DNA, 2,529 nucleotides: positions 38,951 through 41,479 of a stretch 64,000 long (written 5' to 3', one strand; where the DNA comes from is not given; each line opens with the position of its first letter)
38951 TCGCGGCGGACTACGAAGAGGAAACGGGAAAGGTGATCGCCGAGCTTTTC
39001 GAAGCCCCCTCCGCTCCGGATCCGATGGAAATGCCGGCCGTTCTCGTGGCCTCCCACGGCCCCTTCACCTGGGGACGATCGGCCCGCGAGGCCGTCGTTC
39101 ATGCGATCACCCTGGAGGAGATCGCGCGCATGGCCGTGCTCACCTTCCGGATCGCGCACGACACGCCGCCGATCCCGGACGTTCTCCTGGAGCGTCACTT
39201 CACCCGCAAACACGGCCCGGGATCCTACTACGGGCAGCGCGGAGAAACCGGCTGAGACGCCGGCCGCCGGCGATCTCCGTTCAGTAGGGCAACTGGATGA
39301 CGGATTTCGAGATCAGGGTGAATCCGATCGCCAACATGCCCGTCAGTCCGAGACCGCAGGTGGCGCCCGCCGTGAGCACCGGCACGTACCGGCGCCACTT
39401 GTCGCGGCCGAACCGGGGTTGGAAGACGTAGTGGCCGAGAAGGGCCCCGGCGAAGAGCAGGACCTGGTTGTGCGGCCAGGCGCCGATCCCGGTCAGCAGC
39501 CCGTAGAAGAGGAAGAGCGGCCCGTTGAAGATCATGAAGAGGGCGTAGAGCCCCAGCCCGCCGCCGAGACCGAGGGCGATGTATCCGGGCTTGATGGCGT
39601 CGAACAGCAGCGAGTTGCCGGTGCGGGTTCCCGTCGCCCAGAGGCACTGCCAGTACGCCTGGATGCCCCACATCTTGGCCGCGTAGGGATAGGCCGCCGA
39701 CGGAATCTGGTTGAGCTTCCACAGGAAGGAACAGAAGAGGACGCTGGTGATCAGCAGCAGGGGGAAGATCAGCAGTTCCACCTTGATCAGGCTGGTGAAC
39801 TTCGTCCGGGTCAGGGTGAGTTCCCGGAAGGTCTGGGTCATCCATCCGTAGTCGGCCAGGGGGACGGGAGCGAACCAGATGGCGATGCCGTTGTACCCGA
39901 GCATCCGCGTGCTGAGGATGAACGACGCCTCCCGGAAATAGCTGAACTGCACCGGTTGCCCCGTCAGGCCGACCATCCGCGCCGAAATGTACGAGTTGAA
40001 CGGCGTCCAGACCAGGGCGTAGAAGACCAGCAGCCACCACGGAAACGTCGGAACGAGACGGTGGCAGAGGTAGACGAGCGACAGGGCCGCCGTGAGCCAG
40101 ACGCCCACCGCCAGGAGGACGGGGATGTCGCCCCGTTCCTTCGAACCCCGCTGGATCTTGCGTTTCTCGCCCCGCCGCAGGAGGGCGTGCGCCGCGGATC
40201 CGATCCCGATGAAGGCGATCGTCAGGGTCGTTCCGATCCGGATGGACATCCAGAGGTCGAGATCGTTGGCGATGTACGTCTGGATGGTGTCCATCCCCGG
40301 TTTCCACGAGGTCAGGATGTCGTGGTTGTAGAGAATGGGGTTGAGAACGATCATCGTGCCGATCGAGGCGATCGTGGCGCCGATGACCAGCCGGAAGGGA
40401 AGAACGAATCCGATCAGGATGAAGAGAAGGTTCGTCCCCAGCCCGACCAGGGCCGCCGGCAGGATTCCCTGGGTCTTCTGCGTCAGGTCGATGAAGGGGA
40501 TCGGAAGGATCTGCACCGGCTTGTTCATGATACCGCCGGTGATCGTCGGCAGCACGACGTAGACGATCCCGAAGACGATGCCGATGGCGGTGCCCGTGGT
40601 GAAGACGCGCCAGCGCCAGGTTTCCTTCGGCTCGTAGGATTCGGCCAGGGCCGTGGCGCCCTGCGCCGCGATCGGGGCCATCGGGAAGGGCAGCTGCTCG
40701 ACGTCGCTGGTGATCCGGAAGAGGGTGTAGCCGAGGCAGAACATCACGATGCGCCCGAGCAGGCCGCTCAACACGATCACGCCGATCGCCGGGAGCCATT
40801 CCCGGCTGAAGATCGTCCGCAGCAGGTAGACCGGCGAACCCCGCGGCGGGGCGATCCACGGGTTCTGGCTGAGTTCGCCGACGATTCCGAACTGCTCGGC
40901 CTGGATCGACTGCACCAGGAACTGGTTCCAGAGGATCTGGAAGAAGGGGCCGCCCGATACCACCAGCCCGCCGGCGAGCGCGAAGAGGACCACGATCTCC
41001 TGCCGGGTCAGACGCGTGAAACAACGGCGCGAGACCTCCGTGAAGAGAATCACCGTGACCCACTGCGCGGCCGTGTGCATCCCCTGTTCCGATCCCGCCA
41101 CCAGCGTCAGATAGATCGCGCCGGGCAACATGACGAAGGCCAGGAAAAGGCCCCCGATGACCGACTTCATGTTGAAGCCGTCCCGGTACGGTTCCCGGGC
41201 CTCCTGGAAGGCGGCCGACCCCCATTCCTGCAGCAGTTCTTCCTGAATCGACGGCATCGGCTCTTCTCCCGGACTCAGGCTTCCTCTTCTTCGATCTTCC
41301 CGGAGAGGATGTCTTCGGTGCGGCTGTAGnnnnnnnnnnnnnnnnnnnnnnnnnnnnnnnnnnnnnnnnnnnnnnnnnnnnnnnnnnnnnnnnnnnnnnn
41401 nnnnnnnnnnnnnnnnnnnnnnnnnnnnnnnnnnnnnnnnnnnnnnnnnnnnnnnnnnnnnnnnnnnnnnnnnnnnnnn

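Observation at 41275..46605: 1776-aa protein: catalytically dead M28 aminopeptidase domain plus FtsX/MacB mechanotransmission module plus extra cytoplasmic domain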

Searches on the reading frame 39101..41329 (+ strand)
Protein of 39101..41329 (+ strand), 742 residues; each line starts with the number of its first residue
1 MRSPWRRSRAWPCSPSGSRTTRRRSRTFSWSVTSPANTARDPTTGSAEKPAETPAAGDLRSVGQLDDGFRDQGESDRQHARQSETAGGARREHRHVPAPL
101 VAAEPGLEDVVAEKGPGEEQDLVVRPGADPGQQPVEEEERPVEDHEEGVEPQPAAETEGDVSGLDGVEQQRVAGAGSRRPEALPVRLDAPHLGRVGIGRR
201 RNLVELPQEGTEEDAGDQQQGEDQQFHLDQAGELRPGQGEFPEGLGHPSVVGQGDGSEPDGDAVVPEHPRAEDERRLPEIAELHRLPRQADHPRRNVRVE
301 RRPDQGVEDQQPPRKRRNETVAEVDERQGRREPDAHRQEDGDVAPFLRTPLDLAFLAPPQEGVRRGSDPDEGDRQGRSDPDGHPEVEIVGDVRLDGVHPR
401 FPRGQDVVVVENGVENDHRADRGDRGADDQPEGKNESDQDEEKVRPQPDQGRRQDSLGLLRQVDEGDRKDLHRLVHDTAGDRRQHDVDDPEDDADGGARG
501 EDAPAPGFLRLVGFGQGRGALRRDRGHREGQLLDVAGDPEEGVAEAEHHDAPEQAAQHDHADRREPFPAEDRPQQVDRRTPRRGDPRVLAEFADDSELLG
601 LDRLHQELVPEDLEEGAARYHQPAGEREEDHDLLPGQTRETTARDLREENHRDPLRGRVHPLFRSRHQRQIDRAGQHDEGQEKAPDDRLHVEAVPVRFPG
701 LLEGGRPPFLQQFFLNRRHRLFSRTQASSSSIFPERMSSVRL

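Call 8: search_protein_families(library=pfam, proteins=[window:39101-41329:+], max_evalue=0.01)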
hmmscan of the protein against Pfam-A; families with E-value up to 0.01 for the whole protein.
window:39101-41329:+ (742 aa): 0 families
